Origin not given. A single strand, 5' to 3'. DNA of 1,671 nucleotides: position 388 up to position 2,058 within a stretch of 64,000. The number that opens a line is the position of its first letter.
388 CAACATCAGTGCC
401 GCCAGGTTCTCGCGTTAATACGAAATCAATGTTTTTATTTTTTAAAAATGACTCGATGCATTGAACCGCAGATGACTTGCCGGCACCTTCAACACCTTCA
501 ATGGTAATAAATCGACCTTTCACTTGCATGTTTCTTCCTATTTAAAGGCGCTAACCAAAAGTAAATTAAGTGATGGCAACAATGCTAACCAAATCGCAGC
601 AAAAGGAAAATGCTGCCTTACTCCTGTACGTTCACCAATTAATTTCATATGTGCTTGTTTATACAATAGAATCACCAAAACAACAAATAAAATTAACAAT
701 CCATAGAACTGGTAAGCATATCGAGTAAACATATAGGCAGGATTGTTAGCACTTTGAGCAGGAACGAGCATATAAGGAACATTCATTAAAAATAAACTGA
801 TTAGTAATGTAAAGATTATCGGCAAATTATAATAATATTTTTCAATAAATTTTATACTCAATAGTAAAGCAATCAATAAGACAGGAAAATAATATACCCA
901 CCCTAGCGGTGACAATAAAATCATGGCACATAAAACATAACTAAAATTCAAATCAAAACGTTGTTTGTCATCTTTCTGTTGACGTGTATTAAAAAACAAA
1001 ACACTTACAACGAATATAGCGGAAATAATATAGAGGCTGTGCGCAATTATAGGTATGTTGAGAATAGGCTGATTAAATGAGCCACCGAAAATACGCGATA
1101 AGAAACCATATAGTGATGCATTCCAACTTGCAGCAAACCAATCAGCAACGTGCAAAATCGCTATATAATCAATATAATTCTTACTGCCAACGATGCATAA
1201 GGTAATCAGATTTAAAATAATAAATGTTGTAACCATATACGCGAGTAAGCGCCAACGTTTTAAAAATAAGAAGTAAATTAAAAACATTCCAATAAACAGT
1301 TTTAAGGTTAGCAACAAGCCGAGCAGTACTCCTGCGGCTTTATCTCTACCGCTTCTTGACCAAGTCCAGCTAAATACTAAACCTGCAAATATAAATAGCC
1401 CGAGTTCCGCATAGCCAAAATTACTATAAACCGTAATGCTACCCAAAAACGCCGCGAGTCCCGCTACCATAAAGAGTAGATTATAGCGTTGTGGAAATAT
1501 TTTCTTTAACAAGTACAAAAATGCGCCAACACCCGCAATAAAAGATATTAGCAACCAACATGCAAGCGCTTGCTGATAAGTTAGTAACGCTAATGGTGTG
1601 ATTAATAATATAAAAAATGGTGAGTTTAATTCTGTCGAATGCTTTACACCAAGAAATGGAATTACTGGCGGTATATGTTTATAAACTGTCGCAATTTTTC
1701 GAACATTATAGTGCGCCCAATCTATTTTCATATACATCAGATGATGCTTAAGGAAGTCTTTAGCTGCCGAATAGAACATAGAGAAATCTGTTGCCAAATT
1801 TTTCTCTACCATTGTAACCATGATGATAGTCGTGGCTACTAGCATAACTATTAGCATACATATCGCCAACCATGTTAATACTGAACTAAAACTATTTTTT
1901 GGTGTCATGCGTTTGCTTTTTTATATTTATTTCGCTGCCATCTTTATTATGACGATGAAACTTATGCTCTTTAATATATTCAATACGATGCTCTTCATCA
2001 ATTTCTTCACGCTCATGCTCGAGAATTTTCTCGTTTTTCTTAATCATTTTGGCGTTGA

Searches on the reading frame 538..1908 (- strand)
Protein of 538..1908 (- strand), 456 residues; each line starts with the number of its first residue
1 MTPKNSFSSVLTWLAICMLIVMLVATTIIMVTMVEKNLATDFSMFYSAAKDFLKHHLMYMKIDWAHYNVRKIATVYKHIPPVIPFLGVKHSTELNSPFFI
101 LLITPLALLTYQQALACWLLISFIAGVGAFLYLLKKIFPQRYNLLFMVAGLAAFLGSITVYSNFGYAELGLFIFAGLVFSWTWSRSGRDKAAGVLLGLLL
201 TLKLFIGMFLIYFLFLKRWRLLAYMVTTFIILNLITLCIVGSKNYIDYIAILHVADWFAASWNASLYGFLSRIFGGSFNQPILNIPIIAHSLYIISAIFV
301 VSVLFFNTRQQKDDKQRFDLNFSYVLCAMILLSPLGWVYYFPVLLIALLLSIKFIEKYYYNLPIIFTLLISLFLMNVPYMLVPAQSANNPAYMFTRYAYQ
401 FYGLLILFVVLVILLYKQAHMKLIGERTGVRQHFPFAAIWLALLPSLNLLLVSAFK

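Call 49: search_protein_families(library=pfam, proteins=[window:538-1908:-], max_evalue=0.001)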
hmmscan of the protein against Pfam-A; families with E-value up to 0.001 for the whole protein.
window:538-1908:- (456 aa): 1 family
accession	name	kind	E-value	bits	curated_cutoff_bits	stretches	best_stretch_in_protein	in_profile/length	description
PF09594.16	GT87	-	5.6e-27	95.5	25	1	95-334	3-237/237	Glycosyltransferase family 87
